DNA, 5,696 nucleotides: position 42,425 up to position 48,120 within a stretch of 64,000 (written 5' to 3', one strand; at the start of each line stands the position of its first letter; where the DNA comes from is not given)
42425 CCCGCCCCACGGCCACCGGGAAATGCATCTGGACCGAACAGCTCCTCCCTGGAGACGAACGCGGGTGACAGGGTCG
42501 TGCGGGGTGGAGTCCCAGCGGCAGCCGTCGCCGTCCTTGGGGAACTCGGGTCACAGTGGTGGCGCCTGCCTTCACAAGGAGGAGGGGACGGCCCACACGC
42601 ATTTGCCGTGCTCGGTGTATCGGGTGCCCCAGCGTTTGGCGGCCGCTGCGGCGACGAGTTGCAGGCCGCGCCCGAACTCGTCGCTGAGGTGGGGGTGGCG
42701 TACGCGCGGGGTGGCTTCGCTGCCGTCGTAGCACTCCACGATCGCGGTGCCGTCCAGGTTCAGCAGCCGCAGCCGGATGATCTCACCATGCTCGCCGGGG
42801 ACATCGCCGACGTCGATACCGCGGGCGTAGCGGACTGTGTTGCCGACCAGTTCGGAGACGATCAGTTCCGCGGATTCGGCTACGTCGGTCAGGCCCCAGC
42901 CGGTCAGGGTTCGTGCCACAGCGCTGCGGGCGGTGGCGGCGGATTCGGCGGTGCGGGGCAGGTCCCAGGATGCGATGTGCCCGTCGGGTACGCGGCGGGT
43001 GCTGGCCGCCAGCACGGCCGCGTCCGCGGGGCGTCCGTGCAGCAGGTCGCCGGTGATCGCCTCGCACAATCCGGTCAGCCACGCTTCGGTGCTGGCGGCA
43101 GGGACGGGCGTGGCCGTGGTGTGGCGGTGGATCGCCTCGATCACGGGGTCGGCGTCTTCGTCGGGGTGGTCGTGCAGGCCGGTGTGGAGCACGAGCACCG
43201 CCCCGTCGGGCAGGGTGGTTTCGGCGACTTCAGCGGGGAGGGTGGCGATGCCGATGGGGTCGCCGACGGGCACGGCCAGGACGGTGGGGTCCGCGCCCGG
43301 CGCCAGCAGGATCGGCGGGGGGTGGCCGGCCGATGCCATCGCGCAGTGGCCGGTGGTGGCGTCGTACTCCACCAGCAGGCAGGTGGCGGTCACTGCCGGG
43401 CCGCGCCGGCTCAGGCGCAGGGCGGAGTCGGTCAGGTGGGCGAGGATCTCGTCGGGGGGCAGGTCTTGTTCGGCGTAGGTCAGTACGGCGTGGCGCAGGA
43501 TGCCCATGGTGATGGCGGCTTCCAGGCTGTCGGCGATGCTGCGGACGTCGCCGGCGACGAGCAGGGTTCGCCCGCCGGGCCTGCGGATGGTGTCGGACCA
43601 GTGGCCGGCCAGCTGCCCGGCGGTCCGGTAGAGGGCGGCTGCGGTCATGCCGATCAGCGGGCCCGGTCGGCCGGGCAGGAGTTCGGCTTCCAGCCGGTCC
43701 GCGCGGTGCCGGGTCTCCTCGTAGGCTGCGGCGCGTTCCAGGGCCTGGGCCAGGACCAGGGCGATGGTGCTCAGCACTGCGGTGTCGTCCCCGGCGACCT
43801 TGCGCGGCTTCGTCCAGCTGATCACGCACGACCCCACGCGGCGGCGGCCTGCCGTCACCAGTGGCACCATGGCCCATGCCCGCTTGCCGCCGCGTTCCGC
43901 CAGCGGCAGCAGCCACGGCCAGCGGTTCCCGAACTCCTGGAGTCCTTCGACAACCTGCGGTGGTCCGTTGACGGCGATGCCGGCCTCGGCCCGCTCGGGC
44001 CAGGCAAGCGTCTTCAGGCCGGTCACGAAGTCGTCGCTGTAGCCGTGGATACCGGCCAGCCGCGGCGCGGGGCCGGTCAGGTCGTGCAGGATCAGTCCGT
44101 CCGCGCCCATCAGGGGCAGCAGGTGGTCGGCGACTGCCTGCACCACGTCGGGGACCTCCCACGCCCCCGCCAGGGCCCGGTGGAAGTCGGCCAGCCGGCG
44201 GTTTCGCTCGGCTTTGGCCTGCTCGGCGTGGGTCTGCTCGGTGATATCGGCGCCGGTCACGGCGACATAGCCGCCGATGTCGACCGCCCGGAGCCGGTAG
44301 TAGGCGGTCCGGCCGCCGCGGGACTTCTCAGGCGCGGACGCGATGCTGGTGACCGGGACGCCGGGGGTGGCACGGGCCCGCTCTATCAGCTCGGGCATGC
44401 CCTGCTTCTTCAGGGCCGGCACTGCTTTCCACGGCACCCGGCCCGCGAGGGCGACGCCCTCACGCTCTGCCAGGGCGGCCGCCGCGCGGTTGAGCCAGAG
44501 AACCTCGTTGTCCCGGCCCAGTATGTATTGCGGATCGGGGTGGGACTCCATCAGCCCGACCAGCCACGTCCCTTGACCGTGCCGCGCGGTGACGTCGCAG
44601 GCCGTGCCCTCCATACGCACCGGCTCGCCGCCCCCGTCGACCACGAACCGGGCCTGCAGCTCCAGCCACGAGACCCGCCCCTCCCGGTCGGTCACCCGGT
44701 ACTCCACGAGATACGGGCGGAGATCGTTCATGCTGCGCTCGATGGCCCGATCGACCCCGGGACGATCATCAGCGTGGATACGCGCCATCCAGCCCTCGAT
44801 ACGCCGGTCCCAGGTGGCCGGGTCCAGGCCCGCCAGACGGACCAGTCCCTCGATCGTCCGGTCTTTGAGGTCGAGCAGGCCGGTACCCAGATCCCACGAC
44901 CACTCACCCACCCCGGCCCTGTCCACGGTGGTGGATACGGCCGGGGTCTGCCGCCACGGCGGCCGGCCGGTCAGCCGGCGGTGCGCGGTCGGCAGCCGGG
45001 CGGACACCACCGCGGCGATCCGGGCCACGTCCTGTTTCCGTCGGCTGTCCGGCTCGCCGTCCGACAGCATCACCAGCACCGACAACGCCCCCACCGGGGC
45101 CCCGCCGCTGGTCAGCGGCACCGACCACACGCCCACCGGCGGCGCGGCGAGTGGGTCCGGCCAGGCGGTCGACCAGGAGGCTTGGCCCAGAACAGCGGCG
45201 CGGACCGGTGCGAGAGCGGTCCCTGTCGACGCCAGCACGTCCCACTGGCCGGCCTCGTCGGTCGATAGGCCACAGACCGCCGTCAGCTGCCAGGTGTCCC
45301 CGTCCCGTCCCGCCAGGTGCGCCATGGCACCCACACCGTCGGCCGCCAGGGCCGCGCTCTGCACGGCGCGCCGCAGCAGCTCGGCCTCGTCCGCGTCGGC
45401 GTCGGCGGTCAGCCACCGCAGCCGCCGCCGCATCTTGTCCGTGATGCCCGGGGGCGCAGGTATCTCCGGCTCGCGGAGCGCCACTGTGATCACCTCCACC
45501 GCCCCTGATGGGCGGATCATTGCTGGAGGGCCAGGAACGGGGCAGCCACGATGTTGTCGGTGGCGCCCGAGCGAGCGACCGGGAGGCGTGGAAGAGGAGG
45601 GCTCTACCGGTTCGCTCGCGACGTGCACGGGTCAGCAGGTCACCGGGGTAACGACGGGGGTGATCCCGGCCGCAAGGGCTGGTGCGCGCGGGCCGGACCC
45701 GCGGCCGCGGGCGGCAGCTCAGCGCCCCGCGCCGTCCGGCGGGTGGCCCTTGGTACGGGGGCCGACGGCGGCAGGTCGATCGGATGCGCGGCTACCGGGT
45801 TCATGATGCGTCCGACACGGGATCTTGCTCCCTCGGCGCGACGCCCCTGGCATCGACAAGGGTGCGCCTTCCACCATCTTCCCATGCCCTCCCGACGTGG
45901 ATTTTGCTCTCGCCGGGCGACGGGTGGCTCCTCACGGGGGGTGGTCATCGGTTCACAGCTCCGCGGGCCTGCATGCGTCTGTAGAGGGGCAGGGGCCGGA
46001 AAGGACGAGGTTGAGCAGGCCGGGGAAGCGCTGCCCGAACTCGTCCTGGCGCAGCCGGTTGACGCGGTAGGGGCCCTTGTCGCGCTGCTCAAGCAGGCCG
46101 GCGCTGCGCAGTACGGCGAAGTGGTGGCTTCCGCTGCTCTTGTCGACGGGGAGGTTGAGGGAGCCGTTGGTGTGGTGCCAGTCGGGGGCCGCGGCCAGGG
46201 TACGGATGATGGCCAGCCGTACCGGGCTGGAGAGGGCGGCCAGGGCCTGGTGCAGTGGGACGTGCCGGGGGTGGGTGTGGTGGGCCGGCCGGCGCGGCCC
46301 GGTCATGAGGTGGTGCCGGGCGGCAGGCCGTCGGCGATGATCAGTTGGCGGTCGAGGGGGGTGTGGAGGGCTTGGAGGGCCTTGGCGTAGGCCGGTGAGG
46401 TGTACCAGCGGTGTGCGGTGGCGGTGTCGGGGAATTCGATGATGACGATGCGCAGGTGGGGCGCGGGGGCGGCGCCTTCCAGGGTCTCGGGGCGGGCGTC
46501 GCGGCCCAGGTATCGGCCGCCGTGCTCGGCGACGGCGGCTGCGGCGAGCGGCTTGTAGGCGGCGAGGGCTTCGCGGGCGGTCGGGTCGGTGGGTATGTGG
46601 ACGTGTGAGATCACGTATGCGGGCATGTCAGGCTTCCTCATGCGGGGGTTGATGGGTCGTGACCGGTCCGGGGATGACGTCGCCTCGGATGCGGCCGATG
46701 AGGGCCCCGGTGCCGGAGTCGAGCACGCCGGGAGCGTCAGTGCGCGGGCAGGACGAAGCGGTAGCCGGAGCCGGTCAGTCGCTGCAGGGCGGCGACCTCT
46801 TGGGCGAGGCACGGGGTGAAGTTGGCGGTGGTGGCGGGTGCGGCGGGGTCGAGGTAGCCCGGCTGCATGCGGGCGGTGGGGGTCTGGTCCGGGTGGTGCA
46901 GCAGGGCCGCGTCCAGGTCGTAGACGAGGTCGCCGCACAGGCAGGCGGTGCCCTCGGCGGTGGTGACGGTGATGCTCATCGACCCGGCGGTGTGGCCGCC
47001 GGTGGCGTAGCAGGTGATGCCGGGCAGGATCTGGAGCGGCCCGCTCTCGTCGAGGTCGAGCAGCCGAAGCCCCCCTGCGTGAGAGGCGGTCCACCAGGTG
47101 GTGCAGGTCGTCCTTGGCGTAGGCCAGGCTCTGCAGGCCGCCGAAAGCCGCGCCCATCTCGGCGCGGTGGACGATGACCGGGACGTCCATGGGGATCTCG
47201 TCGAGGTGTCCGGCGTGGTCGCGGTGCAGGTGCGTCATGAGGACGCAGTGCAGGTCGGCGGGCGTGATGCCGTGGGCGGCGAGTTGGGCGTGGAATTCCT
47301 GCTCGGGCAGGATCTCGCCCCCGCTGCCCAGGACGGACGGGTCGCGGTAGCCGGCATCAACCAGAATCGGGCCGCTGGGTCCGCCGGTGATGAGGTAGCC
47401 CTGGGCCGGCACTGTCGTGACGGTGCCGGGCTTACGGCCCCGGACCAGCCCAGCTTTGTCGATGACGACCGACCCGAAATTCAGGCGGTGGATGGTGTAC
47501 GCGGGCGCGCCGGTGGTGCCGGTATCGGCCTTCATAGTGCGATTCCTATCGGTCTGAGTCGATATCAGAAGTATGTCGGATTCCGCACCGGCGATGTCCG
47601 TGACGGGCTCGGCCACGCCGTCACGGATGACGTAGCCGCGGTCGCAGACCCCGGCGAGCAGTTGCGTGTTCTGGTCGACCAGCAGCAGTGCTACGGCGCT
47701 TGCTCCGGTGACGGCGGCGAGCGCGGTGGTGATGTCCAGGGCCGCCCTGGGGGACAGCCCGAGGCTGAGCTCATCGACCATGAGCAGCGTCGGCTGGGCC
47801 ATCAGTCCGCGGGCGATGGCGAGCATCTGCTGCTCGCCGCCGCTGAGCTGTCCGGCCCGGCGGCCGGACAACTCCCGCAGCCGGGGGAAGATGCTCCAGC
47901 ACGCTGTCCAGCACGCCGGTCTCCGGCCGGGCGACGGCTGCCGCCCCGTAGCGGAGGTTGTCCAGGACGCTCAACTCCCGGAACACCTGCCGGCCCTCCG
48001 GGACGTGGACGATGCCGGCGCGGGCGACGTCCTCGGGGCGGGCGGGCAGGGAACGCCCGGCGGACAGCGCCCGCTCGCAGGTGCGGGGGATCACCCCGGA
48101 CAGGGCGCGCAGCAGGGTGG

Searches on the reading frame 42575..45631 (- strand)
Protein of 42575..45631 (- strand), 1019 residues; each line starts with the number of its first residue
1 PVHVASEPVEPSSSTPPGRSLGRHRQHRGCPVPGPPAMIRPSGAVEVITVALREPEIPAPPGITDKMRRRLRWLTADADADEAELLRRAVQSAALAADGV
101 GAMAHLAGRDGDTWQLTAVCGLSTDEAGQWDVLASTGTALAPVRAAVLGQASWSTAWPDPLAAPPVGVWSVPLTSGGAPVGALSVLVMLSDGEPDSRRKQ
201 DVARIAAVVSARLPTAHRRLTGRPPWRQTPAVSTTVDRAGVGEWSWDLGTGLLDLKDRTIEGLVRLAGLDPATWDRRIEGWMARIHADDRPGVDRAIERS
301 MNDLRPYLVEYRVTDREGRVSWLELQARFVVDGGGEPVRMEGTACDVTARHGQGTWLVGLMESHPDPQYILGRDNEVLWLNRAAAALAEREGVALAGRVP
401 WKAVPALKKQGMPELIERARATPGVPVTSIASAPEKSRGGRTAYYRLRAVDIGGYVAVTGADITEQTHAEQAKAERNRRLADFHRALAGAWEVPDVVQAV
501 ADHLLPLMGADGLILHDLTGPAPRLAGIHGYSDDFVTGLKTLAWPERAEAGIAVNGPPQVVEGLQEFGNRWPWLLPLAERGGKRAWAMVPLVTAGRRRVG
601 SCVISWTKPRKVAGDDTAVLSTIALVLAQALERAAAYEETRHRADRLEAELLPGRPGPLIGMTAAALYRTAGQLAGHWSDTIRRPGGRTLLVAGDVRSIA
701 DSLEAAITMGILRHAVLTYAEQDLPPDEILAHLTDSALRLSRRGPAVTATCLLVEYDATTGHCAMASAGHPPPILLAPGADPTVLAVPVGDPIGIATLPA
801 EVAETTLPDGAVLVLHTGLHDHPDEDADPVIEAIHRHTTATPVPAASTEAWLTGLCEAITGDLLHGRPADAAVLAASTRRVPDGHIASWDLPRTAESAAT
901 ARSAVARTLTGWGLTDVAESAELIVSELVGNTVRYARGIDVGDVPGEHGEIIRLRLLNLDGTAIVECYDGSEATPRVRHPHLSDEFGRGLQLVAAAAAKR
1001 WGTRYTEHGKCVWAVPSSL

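Call 43: search_protein_families(library=pfam, max_evalue=0.001, proteins=[window:42575-45631:-])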
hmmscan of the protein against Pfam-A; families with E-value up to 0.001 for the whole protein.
window:42575-45631:- (1019 aa): 6 families
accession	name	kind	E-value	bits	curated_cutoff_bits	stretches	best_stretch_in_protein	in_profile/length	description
PF07228.17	SpoIIE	-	4.6e-27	95.7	25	1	685-877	1-190/192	Stage II sporulation protein E (SpoIIE)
PF08447.18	PAS_3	-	4.5e-14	52.9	25.6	1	264-344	9-89/89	PAS fold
PF13185.12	GAF_2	-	2.3e-08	34.7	28.6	1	493-632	4-136/136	GAF domain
PF08448.16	PAS_4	-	1.3e-06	29.1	23.1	1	362-466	2-108/110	PAS fold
PF01590.32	GAF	-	0.00014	22.8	22.4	0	495-631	4-133/133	GAF domain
PF13581.12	HATPase_c_2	-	0.00019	21.9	27.4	1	892-1014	2-125/127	Histidine kinase-like ATPase domain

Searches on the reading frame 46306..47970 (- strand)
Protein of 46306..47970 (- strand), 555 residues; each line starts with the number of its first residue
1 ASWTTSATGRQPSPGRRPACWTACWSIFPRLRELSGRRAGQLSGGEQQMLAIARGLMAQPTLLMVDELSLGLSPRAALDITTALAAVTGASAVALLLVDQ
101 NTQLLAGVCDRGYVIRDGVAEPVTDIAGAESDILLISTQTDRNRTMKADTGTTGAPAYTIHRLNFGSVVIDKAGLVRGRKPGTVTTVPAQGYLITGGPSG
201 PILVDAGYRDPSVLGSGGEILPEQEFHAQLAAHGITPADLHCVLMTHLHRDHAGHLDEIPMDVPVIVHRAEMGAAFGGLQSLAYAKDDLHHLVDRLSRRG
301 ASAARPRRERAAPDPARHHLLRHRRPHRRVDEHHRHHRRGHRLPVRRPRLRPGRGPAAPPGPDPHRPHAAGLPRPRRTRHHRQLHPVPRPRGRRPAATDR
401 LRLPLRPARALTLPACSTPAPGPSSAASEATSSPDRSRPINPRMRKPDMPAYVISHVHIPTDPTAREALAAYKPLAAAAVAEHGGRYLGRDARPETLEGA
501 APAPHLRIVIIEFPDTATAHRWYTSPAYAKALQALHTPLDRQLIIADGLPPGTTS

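Call 43: search_protein_families(library=pfam, max_evalue=0.001, proteins=[window:46306-47970:-])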
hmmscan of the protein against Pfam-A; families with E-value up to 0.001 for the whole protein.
window:46306-47970:- (555 aa): 2 families
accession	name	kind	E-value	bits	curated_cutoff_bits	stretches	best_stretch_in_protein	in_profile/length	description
PF07045.17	DUF1330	-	4.1e-21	75.6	23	1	450-548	1-93/94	Domain of unknown function (DUF1330)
PF00005.33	ABC_tran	-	4.1e-06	27.9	25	1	36-67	99-134/137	ABC transporter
